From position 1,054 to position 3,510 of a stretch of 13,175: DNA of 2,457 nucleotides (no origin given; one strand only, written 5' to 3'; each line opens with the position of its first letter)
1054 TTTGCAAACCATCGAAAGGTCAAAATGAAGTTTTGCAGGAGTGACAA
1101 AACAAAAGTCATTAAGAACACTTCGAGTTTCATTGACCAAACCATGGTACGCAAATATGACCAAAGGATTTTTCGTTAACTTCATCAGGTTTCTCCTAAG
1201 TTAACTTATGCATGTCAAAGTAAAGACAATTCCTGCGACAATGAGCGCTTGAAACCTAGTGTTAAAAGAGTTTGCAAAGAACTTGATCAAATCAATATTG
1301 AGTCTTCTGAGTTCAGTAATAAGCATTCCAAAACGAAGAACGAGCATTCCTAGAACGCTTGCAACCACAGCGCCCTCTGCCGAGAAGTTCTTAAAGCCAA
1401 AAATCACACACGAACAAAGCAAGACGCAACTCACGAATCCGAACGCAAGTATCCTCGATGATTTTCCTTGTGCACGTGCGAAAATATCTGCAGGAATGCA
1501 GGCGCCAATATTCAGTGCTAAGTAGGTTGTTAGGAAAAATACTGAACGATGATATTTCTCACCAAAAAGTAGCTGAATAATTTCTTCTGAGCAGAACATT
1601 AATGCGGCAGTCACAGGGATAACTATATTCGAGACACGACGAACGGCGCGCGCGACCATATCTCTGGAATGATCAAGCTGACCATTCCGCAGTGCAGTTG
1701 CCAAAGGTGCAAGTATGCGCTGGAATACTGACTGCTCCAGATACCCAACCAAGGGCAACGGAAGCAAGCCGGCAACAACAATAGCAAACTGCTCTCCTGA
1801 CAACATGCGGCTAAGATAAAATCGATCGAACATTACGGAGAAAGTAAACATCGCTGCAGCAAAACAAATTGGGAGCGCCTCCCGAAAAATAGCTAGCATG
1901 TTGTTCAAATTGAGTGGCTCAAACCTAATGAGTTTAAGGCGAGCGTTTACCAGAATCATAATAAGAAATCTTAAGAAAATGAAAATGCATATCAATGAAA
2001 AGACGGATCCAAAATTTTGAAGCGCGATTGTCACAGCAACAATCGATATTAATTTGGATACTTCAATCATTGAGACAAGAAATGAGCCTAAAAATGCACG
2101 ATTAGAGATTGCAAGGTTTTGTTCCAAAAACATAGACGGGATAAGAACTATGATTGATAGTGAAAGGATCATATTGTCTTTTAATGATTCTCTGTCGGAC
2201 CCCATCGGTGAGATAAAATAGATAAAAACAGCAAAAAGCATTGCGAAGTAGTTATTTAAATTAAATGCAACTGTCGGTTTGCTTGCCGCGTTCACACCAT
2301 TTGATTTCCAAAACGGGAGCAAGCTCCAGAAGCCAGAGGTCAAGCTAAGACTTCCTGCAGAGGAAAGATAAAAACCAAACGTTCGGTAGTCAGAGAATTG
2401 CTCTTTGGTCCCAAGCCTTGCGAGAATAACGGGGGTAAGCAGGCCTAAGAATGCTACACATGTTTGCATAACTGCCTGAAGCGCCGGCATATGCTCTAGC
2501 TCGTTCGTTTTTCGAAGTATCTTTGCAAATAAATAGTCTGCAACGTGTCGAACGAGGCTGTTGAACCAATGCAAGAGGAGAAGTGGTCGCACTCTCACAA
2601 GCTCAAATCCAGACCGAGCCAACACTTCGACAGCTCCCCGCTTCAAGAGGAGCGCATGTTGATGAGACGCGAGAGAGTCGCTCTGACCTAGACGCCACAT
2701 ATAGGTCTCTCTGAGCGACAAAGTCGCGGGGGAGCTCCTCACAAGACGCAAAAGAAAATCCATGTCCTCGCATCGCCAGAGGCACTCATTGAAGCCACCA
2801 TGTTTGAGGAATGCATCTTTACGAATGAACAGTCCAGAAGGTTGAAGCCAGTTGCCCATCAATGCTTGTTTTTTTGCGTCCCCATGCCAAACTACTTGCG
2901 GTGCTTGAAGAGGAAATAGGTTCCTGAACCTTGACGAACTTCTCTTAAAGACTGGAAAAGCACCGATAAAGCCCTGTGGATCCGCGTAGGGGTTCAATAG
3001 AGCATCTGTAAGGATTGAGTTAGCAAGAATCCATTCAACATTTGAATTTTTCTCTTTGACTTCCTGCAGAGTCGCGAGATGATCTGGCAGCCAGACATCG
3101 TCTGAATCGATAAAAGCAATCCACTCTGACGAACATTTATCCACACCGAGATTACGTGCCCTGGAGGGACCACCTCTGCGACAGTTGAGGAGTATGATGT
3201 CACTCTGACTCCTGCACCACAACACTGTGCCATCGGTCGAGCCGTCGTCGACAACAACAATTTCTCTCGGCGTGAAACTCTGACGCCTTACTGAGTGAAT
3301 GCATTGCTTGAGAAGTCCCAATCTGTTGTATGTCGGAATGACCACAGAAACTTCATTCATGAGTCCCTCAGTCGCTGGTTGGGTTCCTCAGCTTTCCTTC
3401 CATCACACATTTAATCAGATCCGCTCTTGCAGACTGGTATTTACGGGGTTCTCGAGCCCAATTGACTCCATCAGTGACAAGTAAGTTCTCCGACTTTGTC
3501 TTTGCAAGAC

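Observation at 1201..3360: GT2 glycosyltransferase fused in-frame to a Wzx/MOP-like multi-spanning flippase domain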

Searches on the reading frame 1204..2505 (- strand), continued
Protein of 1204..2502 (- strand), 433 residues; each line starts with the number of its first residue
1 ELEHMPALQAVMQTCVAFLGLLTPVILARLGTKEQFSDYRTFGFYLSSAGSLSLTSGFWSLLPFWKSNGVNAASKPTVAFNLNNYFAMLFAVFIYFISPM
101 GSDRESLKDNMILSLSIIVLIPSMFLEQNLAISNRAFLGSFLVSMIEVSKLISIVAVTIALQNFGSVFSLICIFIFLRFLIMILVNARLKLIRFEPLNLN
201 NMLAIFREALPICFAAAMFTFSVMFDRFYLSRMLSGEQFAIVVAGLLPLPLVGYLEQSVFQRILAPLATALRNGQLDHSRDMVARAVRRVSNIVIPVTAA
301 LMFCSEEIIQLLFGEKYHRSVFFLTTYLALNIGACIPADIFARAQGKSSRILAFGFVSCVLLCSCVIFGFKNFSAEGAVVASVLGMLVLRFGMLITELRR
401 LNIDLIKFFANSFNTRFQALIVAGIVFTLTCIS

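Call 53: find_encoding_contigs(protein=P0129, flank=8000, max_places=1)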
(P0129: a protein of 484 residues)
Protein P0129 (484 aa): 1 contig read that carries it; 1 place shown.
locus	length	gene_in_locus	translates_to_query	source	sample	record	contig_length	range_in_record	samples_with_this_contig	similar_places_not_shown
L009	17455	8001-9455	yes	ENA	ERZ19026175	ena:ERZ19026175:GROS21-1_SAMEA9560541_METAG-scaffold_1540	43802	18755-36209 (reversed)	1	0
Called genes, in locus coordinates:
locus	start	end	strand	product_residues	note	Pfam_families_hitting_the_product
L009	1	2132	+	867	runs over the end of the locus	-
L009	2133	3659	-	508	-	PF01406:tRNA-synt_1e, PF09334:tRNA-synt_1g (faint), PF01921:tRNA-synt_1f (weak), PF00133:tRNA-synt_1, PF09190:DALR_2 (weak), PF23493:CysS_C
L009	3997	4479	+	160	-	PF02559:CarD_TRCF_RID, PF21095:CarD_C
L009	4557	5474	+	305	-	-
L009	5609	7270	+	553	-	PF13320:GH123_cat (weak)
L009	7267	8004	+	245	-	PF13489:Methyltransf_23, PF08241:Methyltransf_11 (weak), PF08242:Methyltransf_12 (weak)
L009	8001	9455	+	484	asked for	PF13440:Polysacc_synt_3, PF03023:MurJ (weak)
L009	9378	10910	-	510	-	-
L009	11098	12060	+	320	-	PF10531:SLBB (faint), PF22461:SLBB_2 (faint)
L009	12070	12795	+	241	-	-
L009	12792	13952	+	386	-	-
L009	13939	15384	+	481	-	PF04932:Wzy_C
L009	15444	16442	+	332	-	-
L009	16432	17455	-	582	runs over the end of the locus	PF02771:Acyl-CoA_dh_N, PF02770:Acyl-CoA_dh_M, PF00441:Acyl-CoA_dh_1, PF22924:ACOX_C_alpha1 (faint), PF08028:Acyl-CoA_dh_2, PF21343:ACAD9-ACADV_C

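Call 61: find_homologous_proteins(query=P0132, max_evalue=1e-20)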
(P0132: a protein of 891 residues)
Query P0132 (891 aa): 58 proteins with E <= 1e-20 among 8000 candidates.
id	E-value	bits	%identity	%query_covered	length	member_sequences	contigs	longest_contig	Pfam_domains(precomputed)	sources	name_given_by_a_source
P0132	0.0e+0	1986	100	100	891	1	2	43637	PF00534.27,PF13579.13,PF13439.13,PF13440.12,PF03023.20,PF13692.13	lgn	-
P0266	1.1e-215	737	42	97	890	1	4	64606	PF00534.27,PF13579.13,PF13439.13,PF13692.13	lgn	-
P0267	6.1e-212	724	42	96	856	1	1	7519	PF01943.23,PF00534.27,PF13579.13,PF13439.13,PF13440.12,PF03023.20,PF13692.13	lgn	-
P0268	3.6e-211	722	43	99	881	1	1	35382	PF00534.27,PF13579.13,PF13439.13,PF13440.12,PF03023.20,PF13692.13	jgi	jgi:O-antigen/teichoic acid export membrane protein/glycosyltransferase involved in cell wall biosyn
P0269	2.3e-209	716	41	97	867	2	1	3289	PF00534.27,PF13579.13,PF13439.13,PF13440.12,PF03023.20,PF13692.13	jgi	-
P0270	1.1e-203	697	41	93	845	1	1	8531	PF00534.27,PF13579.13,PF13439.13,PF13440.12,PF03023.20,PF13692.13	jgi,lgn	-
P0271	2.9e-203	696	40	96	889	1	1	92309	PF00534.27,PF13579.13,PF13439.13,PF13440.12,PF03023.20,PF13692.13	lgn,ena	-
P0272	5.7e-203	695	41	98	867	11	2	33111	PF00534.27,PF13579.13,PF13439.13,PF13440.12,PF03023.20,PF13692.13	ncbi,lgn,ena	-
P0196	2.5e-199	683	41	96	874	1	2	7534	PF00534.27,PF13579.13,PF13439.13,PF13440.12,PF20706.4,PF13692.13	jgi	jgi:O-antigen/teichoic acid export membrane protein/glycosyltransferase involved in cell wall biosyn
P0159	1.0e-198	681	41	98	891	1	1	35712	PF00534.27,PF13579.13,PF13439.13,PF13440.12,PF03023.20,PF13692.13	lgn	-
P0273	2.1e-197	676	41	96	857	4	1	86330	PF00534.27,PF13579.13,PF13439.13,PF13440.12,PF03023.20,PF20706.4,PF13692.13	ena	-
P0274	2.2e-197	676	41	96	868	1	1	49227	PF00534.27,PF13579.13,PF13439.13,PF13440.12,PF20706.4,PF13692.13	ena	-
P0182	5.6e-195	668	40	94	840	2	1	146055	PF00534.27,PF13579.13,PF13439.13,PF13440.12,PF13692.13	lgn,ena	-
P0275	1.1e-193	664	40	98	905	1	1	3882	PF00534.27,PF13579.13,PF13439.13,PF13440.12,PF13692.13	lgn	-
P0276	3.2e-193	662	40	98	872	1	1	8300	PF00534.27,PF13579.13,PF13439.13,PF13440.12,PF03023.20,PF13692.13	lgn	-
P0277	5.3e-193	662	41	97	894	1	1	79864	PF00534.27,PF13439.13,PF13440.12,PF13692.13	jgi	-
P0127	1.7e-191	657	39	96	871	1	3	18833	PF00534.27,PF13579.13,PF13439.13,PF13440.12,PF03023.20,PF13692.13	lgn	-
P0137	2.1e-191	656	39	96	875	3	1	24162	PF00534.27,PF13579.13,PF13439.13,PF13440.12,PF13692.13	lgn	-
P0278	1.1e-189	651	40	96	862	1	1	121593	PF00534.27,PF13579.13,PF13439.13,PF13440.12,PF03023.20,PF13692.13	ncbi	-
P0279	1.2e-189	651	39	96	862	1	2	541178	PF00534.27,PF13579.13,PF13439.13,PF13440.12,PF13692.13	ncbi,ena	-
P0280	4.2e-188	645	40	97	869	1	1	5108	PF00534.27,PF13579.13,PF13439.13,PF13440.12,PF13692.13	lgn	-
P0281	2.4e-187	643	39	97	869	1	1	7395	PF00534.27,PF13579.13,PF13439.13,PF13440.12,PF13692.13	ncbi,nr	ncbi:MAG TPA: glycosyltransferase [Bdellovibrionota bacterium]|nr:glycosyltransferase [Bdellovibrion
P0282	3.7e-187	642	42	96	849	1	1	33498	PF00534.27,PF13579.13,PF13439.13,PF13440.12,PF03023.20,PF20706.4,PF13692.13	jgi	-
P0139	1.4e-186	640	40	97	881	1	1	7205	PF00534.27,PF13579.13,PF13439.13,PF13440.12,PF03023.20,PF13692.13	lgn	-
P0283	1.2e-185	637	39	96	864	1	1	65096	PF00534.27,PF13579.13,PF13439.13,PF13440.12,PF13692.13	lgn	-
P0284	1.9e-185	637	40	97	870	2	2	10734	PF00534.27,PF13579.13,PF13439.13,PF13440.12,PF13692.13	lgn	-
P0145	1.0e-184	634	40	97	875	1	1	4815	PF01943.23,PF00534.27,PF13579.13,PF13439.13,PF13440.12,PF03023.20,PF20706.4,PF13692.13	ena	-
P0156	2.8e-183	630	39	97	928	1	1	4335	PF00534.27,PF13579.13,PF13439.13,PF13440.12,PF03023.20,PF13692.13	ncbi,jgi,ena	jgi:O-antigen/teichoic acid export membrane protein/glycosyltransferase involved in cell wall biosyn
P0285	8.0e-182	625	39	96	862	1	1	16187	PF00534.27,PF13579.13,PF13439.13,PF13440.12,PF03023.20,PF13692.13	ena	-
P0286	1.0e-180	621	39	93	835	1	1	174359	PF00534.27,PF13579.13,PF13439.13,PF13440.12,PF03023.20,PF13692.13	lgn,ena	-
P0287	1.4e-179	617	39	96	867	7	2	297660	PF00534.27,PF13579.13,PF13439.13,PF13440.12,PF03023.20,PF13692.13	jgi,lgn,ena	-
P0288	6.2e-178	612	37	97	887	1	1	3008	PF00534.27,PF13579.13,PF13439.13,PF13440.12,PF03023.20,PF20706.4,PF13692.13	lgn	-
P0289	2.9e-176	606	39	96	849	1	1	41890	PF00534.27,PF13579.13,PF13439.13,PF13440.12,PF03023.20,PF20706.4,PF13692.13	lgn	-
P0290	1.5e-175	604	39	96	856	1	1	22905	PF00534.27,PF13579.13,PF13439.13,PF13440.12,PF03023.20,PF20706.4,PF13692.13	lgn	-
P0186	2.0e-175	603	36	96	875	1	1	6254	PF00534.27,PF13579.13,PF13439.13,PF13440.12,PF13692.13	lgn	-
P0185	9.3e-175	601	37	97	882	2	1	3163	PF00534.27,PF13579.13,PF13439.13,PF13440.12,PF13692.13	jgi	-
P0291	6.5e-174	599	37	94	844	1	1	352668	PF00534.27,PF13579.13,PF13439.13,PF13440.12,PF03023.20,PF20706.4,PF13692.13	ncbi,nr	ncbi:MAG: glycosyltransferase [Bdellovibrionales bacterium]|nr:glycosyltransferase [Bdellovibrionale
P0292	1.8e-170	587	35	94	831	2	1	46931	PF00534.27,PF13579.13,PF13439.13,PF13440.12,PF03023.20,PF13692.13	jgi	jgi:O-antigen/teichoic acid export membrane protein/glycosyltransferase involved in cell wall biosyn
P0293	2.8e-168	580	37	97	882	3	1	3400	PF00534.27,PF13579.13,PF13439.13,PF13440.12,PF13692.13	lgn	-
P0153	7.9e-168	578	36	97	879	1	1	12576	PF00534.27,PF13579.13,PF13439.13,PF13440.12,PF13692.13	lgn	-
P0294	3.5e-164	566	38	96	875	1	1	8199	PF00534.27,PF13579.13,PF13439.13,PF01554.24,PF13440.12,PF03023.20,PF13692.13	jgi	jgi:O-antigen/teichoic acid export membrane protein/glycosyltransferase involved in cell wall biosyn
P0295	1.9e-163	564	41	83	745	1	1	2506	PF13579.13,PF13439.13,PF13440.12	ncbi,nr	ncbi:MAG: glycosyltransferase, partial [Deltaproteobacteria bacterium]|nr:glycosyltransferase [Delta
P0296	1.4e-162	561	37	97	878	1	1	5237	PF00534.27,PF13579.13,PF13439.13,PF13440.12,PF13692.13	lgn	-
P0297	3.8e-161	556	37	96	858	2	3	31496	PF01943.23,PF00534.27,PF13579.13,PF13439.13,PF01554.24,PF13440.12,PF03023.20,PF13692.13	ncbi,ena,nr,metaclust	ncbi:MAG: hypothetical protein A2992_04375 [Elusimicrobia bacterium RIFCSPLOWO2_01_FULL_59_12]|nr:MA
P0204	1.2e-160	555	36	94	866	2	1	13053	PF00534.27,PF13579.13,PF13439.13,PF13440.12,PF03023.20,PF13692.13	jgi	jgi:O-antigen/teichoic acid export membrane protein/glycosyltransferase involved in cell wall biosyn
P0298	1.4e-159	551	36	96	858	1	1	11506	PF01943.23,PF00534.27,PF13579.13,PF13439.13,PF13440.12,PF03023.20,PF13692.13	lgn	-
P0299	3.1e-158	547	37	96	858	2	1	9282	PF01943.23,PF00534.27,PF13579.13,PF13439.13,PF13440.12,PF03023.20,PF13692.13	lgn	-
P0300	1.6e-157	544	36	96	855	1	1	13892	PF01943.23,PF00534.27,PF13579.13,PF13439.13,PF13440.12,PF03023.20,PF13692.13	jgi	jgi:O-antigen/teichoic acid export membrane protein/glycosyltransferase involved in cell wall biosyn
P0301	1.1e-156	542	36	96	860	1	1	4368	PF00534.27,PF13579.13,PF13439.13,PF03023.20,PF13692.13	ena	-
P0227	4.2e-135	470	34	96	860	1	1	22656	PF00534.27,PF13579.13,PF13439.13,PF13440.12,PF13692.13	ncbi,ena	-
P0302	1.1e-107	379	35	72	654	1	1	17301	PF13579.13,PF13439.13,PF13440.12,PF03023.20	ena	-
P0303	9.2e-104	366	35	66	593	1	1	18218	PF13579.13,PF13439.13,PF13440.12,PF03023.20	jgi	-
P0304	6.5e-86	307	34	63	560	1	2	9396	PF13440.12,PF03023.20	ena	-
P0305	8.7e-84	300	38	56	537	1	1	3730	PF01943.23,PF13440.12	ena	-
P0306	3.6e-83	298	34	58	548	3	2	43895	PF01943.23,PF13440.12,PF03023.20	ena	-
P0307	6.5e-81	291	36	53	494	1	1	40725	PF13440.12,PF03023.20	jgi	-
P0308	1.6e-80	290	36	52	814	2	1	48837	PF01522.27,PF13440.12,PF03023.20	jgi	jgi:O-antigen/teichoic acid export membrane protein/peptidoglycan/xylan/chitin deacetylase (PgdA/CDA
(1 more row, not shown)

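Call 63: search_protein_families(library=pfam, proteins=[P0308, P0306, P0307], max_evalue=0.001)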
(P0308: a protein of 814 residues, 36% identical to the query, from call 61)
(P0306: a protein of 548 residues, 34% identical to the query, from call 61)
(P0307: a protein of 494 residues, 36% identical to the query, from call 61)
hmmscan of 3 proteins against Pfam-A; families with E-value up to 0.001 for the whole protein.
P0308 (814 aa): 3 families
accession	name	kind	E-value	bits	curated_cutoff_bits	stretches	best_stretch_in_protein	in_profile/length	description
PF01522.26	Polysacc_deac_1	-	5.4e-20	72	23.1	1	79-276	6-122/124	Polysaccharide deacetylase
PF13440.11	Polysacc_synt_3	-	2.8e-18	66.6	23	1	357-652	1-291/293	Polysaccharide biosynthesis protein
PF03023.19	MurJ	-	1.2e-07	31.1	27.4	1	429-646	78-308/451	Lipid II flippase MurJ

P0306 (548 aa): 3 families
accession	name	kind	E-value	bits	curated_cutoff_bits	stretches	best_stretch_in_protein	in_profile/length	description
PF13440.11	Polysacc_synt_3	-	1.8e-11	44.3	23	1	155-322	127-291/293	Polysaccharide biosynthesis protein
PF03023.19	MurJ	-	3.7e-08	32.8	27.4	1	156-326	141-319/451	Lipid II flippase MurJ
PF01943.22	Polysacc_synt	-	1.2e-05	25.4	28.2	1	155-272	154-273/274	Polysaccharide biosynthesis protein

P0307 (494 aa): 2 families
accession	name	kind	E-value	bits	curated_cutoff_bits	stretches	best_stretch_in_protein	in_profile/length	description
PF13440.11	Polysacc_synt_3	-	1.4e-14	54.5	23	1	31-330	2-292/293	Polysaccharide biosynthesis protein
PF03023.19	MurJ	-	2.8e-06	26.6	27.4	1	164-386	146-379/451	Lipid II flippase MurJ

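Call 64: find_encoding_contigs(protein=P0308, flank=10000, max_places=1)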
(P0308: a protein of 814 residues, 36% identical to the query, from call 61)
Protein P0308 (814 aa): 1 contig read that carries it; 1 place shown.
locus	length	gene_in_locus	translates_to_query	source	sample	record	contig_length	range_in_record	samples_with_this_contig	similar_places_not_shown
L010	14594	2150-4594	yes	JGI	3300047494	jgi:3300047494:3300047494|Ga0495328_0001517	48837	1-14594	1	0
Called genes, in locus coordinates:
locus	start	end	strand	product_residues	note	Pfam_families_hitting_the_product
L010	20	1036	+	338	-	PF02388:FemAB (weak)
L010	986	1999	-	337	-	PF00535:Glycos_transf_2, PF10111:Glyco_tranf_2_2, PF13641:Glyco_tranf_2_3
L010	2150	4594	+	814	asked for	PF01522:Polysacc_deac_1, PF13440:Polysacc_synt_3, PF03023:MurJ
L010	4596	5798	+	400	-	PF13439:Glyco_transf_4, PF13579:Glyco_trans_4_4, PF00534:Glycos_transf_1, PF13692:Glyco_trans_1_4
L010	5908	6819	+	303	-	-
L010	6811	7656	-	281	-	-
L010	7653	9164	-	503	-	PF07690:MFS_1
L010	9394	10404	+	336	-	PF02628:COX15-CtaA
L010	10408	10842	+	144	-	PF01706:FliG_C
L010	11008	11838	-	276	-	-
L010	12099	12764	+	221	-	PF07894:SACK1 (faint), PF13091:PLDc_2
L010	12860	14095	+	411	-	PF00149:Metallophos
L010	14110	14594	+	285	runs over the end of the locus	PF02673:BacA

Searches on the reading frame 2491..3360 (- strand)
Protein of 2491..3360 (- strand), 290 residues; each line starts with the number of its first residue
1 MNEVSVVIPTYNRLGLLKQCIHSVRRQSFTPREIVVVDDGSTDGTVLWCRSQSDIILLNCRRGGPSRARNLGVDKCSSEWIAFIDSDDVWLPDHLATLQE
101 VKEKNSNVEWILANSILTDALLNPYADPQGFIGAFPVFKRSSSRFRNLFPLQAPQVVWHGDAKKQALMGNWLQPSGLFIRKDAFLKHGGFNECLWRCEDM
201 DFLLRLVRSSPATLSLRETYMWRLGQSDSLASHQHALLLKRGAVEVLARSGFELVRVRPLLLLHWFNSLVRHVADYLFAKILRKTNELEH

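Call 83: search_solved_structures(query=window:2491-3360:-, max_evalue=0.001)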
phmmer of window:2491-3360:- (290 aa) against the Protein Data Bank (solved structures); distinct sequences matched with E-value up to 0.001: 25.
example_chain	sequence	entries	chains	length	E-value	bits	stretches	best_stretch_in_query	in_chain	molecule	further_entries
5hea_A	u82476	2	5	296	3.6e-15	58.8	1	4-96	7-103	Putative glycosyltransferase (GalT1)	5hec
2z87_A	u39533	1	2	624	1.5e-13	53.4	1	4-97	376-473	Chondroitin synthase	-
2z86_A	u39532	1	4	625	1.6e-13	53.4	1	4-97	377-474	Chondroitin synthase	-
9jma_A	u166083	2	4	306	1.2e-12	50.5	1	4-107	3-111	GalNAc(5)-diNAcBac-PP-undecaprenol beta-1,3-glucosyltransferase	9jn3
9omm_A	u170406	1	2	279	5.2e-11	45.1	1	3-123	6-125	Glycosyltransferase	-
9omj_A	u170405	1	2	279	8e-11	44.5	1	3-122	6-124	Glycosyltransferase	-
9omh_A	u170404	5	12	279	8.1e-11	44.5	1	3-123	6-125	Glycosyltransferase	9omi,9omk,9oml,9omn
3bcv_A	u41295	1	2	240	2.1e-10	43.1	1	3-104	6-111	Putative glycosyltransferase protein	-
5tze_C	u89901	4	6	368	3.5e-10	42.4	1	4-92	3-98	Glycosyl transferase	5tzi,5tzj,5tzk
5tz8_A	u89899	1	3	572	7.6e-10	41.3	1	4-91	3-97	Glycosyl transferase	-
6p61_A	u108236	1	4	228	1.2e-08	37.4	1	4-119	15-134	Glycosyltransferase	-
8bz8_A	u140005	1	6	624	1.5e-07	33.8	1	3-109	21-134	Glycosyltransferase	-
8bz4_A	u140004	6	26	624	1.5e-07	33.8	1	3-109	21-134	Glycosyltransferase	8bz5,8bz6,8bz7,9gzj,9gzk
6yv7_B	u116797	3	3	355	5.8e-07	31.8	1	3-92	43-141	Glycosyl transferase, family 2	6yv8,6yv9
6yv7_A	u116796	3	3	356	5.8e-07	31.8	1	3-92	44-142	Glycosyl transferase, family 2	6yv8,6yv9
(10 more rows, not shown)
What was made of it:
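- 2686..3360 (-): GT-A fold family-2 glycosyltransferase domain, aa 1-225. The nucleotide-binding D38-D39, the DXD motif D85-S-D-D88 (nt 3097-3108) and the E198-D199 'CEDMD' motif are all invariant in the family. PDB sequence hits are GalT1, K4CP, PglI-type and WrtF (call 83).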
